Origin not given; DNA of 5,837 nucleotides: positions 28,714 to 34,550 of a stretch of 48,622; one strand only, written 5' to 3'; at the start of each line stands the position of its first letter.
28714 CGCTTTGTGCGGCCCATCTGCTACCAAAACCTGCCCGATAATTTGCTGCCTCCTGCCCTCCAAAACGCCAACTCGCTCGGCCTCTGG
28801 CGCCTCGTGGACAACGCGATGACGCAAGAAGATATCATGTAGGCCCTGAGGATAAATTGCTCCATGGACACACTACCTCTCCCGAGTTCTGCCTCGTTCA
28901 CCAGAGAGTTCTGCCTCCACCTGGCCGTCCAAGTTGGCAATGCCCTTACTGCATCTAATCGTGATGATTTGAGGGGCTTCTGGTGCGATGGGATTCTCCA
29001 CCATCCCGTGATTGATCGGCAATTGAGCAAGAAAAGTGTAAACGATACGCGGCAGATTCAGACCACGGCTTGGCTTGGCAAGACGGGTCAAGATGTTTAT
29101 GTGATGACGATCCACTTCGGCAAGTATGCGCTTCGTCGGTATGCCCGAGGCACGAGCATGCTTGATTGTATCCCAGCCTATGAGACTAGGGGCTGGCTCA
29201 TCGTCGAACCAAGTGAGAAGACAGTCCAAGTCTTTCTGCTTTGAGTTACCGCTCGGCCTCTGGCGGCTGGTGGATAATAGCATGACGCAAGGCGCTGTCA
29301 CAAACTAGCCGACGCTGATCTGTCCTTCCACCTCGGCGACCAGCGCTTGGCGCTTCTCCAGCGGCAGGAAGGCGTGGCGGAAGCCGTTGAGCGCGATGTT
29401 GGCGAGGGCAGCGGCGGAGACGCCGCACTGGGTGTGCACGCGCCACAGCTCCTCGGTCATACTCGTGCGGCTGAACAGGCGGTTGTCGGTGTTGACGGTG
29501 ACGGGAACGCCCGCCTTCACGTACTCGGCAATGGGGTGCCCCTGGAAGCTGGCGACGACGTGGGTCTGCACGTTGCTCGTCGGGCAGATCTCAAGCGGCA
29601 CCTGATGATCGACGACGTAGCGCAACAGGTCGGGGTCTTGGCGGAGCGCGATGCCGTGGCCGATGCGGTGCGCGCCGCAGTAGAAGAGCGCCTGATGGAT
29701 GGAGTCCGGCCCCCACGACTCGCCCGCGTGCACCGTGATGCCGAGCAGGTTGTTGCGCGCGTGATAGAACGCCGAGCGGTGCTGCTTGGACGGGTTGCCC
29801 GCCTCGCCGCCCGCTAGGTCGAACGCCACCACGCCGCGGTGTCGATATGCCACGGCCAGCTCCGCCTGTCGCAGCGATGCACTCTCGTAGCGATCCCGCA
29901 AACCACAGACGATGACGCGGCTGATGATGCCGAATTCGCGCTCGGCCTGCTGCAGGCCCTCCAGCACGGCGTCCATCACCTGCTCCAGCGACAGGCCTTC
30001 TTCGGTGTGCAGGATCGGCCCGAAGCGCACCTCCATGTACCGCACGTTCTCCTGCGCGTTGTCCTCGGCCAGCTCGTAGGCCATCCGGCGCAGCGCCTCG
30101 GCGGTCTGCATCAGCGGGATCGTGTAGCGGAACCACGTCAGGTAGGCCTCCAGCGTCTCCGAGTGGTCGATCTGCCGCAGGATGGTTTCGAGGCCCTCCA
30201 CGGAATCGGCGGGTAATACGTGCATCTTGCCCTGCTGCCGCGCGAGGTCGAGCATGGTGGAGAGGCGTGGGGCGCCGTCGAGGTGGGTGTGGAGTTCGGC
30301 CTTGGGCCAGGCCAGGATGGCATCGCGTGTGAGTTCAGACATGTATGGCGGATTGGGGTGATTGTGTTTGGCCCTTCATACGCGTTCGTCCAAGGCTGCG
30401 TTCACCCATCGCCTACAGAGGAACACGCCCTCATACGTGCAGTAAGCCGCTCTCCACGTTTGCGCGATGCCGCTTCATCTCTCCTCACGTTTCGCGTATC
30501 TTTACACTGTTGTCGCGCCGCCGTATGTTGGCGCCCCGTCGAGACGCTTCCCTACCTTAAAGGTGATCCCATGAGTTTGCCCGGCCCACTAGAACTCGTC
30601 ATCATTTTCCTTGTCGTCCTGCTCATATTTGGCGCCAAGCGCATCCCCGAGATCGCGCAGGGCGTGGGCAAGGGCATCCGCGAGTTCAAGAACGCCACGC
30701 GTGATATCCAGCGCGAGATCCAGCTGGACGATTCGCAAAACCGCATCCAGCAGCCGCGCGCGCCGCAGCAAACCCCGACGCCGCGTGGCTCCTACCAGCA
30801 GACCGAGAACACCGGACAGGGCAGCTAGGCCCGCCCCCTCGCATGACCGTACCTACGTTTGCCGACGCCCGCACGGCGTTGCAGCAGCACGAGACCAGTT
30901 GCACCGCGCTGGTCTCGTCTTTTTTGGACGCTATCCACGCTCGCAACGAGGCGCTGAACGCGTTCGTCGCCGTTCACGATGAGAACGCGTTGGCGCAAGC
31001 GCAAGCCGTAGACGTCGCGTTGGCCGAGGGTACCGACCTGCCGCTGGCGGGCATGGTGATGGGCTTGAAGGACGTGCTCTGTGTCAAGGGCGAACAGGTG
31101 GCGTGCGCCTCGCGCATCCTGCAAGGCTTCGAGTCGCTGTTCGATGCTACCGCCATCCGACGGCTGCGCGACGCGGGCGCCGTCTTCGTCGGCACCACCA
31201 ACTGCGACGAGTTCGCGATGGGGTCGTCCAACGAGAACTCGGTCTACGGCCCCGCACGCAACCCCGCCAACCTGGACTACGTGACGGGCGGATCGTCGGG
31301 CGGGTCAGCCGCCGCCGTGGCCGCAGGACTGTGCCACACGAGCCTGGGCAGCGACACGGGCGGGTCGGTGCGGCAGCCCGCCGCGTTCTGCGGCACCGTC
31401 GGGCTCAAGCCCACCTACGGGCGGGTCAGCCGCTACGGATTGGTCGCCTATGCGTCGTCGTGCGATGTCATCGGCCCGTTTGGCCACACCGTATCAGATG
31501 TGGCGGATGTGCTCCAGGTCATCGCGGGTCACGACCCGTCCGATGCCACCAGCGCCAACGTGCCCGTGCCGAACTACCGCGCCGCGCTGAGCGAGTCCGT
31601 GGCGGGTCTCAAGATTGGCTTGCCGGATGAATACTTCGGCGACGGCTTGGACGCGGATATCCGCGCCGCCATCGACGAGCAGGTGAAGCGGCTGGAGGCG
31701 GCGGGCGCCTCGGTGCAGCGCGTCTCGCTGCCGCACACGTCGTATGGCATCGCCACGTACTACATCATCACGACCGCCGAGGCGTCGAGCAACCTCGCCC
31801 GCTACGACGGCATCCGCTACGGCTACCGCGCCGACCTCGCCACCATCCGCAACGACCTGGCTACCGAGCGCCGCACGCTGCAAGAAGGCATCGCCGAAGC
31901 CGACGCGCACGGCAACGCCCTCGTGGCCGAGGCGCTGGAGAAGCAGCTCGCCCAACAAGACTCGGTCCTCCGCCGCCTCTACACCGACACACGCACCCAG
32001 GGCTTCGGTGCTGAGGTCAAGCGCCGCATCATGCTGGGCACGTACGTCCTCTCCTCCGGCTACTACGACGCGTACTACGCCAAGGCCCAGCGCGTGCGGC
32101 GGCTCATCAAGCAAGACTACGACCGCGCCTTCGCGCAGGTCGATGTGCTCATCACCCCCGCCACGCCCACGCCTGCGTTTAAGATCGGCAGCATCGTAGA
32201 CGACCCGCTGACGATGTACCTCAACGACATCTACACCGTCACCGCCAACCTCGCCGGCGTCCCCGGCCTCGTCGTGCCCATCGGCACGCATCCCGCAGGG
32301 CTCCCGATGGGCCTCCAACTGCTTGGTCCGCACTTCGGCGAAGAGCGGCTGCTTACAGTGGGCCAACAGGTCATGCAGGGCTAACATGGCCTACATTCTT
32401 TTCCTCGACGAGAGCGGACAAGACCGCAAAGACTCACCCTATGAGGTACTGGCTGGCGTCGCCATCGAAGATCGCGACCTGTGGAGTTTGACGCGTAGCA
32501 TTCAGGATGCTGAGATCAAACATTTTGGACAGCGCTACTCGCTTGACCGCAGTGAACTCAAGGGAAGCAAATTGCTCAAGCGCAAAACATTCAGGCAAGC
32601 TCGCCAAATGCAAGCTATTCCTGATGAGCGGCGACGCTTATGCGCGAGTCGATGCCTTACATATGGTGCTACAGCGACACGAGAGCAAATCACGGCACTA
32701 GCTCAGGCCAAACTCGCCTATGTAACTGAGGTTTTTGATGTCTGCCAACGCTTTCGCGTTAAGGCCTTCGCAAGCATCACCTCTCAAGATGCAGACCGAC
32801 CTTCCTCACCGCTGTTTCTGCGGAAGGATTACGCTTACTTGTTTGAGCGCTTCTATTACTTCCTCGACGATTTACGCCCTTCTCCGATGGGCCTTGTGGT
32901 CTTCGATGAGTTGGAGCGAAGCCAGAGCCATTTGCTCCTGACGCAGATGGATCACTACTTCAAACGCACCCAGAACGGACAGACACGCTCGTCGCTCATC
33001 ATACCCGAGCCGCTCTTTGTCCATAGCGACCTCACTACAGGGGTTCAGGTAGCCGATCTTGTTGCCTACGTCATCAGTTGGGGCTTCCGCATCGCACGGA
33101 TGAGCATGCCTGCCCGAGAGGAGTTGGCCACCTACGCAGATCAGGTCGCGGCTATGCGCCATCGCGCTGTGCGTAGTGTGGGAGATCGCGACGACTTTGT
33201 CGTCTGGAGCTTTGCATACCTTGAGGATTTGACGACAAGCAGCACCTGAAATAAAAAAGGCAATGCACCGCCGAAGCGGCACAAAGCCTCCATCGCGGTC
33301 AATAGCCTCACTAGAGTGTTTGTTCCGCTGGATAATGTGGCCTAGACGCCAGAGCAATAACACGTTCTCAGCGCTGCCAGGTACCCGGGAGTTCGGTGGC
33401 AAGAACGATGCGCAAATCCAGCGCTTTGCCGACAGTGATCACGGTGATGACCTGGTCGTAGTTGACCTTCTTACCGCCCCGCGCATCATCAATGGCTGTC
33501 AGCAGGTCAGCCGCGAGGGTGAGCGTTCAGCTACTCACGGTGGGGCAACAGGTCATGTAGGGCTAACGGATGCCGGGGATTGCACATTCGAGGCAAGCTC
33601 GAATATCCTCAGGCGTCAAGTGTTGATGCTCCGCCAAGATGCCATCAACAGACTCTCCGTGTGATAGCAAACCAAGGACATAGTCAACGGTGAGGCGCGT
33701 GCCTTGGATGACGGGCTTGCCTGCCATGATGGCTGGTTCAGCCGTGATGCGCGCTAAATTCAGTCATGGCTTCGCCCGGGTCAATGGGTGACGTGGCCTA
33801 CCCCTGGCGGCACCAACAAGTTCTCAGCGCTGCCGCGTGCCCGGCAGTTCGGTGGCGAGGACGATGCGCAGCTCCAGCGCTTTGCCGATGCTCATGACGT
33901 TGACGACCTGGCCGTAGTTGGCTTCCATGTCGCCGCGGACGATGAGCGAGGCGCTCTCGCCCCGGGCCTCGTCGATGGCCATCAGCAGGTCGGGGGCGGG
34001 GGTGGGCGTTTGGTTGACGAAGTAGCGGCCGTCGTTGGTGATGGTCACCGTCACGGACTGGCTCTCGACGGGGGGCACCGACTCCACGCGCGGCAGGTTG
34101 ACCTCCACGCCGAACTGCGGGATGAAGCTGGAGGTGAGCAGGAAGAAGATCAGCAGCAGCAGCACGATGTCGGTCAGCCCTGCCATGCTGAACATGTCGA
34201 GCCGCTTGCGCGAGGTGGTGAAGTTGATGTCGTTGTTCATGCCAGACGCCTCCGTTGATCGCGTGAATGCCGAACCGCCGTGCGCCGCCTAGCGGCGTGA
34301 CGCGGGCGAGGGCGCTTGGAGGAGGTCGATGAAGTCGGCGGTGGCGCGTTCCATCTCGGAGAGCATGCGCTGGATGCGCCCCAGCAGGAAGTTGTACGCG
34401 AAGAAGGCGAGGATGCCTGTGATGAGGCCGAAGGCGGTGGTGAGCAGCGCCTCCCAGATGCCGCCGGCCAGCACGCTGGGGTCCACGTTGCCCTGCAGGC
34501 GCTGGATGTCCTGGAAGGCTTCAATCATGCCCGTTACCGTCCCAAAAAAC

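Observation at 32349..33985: Mosaic gatA/exbD junction: interleaved diverged copies of both gene ends around alternative cargo genes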

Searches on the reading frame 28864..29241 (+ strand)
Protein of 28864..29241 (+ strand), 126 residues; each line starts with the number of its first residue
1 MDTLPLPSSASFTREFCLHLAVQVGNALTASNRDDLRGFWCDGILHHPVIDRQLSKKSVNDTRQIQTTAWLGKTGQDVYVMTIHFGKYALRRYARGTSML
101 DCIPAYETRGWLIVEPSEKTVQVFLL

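Call 56: search_protein_families(library=pfam, proteins=[window:28864-29241:+], max_evalue=0.1)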
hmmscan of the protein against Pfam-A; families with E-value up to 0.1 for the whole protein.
window:28864-29241:+ (126 aa): 0 families

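Call 60: search_protein_families(library=ncbifam, proteins=[window:28864-29241:+], max_evalue=0.1)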
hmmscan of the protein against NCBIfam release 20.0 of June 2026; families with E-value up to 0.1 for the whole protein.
window:28864-29241:+ (126 aa): 0 families

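Call 70: search_protein_representatives(protein=window:28864-29241:+)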
Query: 126 residues. Proteins with E-value up to 0.001 (for the whole library): 240; up to 1e-10: 122; up to 1e-30: 1. The best 150 are listed.
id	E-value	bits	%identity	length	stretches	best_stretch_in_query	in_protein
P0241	2.4e-34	134.0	50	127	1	8-124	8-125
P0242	1.5e-29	118.5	50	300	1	9-124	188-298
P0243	3.0e-28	114.3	50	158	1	10-125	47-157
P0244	2.0e-27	111.7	43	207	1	7-124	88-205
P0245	1.2e-26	109.1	47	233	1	2-122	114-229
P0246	1.0e-25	106.1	41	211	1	10-123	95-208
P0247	1.9e-25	105.3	48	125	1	8-123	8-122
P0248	2.3e-25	105.0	44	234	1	5-124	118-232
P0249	5.0e-23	97.4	45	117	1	11-125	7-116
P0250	5.0e-22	94.2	41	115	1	12-123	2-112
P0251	1.3e-21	92.9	40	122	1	11-125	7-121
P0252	3.0e-21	91.7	39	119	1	10-123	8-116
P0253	3.6e-21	91.4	44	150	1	8-126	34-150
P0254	4.7e-21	91.1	37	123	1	11-124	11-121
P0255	5.1e-21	90.9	44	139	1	9-126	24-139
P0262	1.3e-19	86.4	36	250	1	4-124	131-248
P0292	1.6e-16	76.4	34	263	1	10-125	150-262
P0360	8.8e-11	57.9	32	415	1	10-125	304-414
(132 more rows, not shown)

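Call 71: search_protein_families(library=pfam, proteins=[P0241, P0242, P0244, P0245, P0248, P0262, P0292, P0360], max_evalue=0.01)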
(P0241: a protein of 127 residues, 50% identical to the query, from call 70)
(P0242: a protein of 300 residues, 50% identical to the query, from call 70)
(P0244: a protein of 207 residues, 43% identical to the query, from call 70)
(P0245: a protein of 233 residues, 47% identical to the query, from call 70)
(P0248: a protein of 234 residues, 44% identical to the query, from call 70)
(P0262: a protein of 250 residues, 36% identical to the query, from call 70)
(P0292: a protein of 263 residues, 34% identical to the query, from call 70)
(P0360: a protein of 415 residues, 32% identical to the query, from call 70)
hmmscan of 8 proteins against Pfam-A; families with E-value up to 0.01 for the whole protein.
P0241 (127 aa): 0 families

P0242 (300 aa): 0 families

P0244 (207 aa): 0 families

P0245 (233 aa): 0 families

P0248 (234 aa): 0 families

P0262 (250 aa): 1 family
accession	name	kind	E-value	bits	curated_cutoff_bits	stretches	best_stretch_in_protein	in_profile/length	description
PF24024.1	DUF7336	-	6.5e-12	45.6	25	1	3-67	2-60/60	Domain of unknown function (DUF7336)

P0292 (263 aa): 0 families

P0360 (415 aa): 0 families

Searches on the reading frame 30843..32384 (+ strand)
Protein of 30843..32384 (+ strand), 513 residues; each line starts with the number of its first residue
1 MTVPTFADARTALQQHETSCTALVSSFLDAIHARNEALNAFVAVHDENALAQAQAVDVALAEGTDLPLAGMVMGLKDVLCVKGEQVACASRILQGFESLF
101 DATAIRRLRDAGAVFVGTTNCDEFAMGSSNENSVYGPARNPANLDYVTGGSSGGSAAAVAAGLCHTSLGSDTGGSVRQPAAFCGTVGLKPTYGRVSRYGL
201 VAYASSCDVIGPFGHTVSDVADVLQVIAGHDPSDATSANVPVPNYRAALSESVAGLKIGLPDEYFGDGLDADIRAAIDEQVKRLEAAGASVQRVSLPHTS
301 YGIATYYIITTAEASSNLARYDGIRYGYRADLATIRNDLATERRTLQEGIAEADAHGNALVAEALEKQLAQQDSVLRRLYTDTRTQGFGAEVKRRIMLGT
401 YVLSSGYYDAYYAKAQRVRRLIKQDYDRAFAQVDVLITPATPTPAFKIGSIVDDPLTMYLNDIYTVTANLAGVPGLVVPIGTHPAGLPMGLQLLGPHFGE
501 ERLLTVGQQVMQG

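Call 7: search_protein_families(library=pfam, proteins=[window:30843-32381:+], max_evalue=0.01)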
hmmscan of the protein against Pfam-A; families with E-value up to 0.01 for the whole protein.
window:30843-32381:+ (513 aa): 1 family
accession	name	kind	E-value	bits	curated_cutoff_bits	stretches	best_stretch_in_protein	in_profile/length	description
PF01425.27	Amidase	-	3.8e-148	494.7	27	1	23-504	2-445/445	Amidase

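Call 38: find_encoding_contigs(protein=window:30843-32384:+, flank=3000, max_places=6)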
Protein window:30843-32384:+ (513 aa): no gene with exactly this product is on record in the collection.

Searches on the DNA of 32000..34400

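Call 34: search_rna_families(source=window, start=32000, end=34400, threshold=evalue, max_evalue=5, show_alignments=3)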
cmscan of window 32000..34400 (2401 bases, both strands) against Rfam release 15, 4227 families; matches with E-value up to 5: 3.
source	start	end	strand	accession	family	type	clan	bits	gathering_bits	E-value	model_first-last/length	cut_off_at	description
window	32991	33030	-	RF01325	CRISPR-DR12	Gene; CRISPR;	-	19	37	1.3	1-30/30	no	CRISPR RNA direct repeat element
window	32170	32259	-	RF00510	Tombus_IRE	Cis-reg;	-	18.6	45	2.8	1-94/94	no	Tombusvirus internal replication element (IRE)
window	33887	33986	-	RF01059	mir-598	Gene; miRNA;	-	17.6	69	3.4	1-80/80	no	mir-598 microRNA precursor family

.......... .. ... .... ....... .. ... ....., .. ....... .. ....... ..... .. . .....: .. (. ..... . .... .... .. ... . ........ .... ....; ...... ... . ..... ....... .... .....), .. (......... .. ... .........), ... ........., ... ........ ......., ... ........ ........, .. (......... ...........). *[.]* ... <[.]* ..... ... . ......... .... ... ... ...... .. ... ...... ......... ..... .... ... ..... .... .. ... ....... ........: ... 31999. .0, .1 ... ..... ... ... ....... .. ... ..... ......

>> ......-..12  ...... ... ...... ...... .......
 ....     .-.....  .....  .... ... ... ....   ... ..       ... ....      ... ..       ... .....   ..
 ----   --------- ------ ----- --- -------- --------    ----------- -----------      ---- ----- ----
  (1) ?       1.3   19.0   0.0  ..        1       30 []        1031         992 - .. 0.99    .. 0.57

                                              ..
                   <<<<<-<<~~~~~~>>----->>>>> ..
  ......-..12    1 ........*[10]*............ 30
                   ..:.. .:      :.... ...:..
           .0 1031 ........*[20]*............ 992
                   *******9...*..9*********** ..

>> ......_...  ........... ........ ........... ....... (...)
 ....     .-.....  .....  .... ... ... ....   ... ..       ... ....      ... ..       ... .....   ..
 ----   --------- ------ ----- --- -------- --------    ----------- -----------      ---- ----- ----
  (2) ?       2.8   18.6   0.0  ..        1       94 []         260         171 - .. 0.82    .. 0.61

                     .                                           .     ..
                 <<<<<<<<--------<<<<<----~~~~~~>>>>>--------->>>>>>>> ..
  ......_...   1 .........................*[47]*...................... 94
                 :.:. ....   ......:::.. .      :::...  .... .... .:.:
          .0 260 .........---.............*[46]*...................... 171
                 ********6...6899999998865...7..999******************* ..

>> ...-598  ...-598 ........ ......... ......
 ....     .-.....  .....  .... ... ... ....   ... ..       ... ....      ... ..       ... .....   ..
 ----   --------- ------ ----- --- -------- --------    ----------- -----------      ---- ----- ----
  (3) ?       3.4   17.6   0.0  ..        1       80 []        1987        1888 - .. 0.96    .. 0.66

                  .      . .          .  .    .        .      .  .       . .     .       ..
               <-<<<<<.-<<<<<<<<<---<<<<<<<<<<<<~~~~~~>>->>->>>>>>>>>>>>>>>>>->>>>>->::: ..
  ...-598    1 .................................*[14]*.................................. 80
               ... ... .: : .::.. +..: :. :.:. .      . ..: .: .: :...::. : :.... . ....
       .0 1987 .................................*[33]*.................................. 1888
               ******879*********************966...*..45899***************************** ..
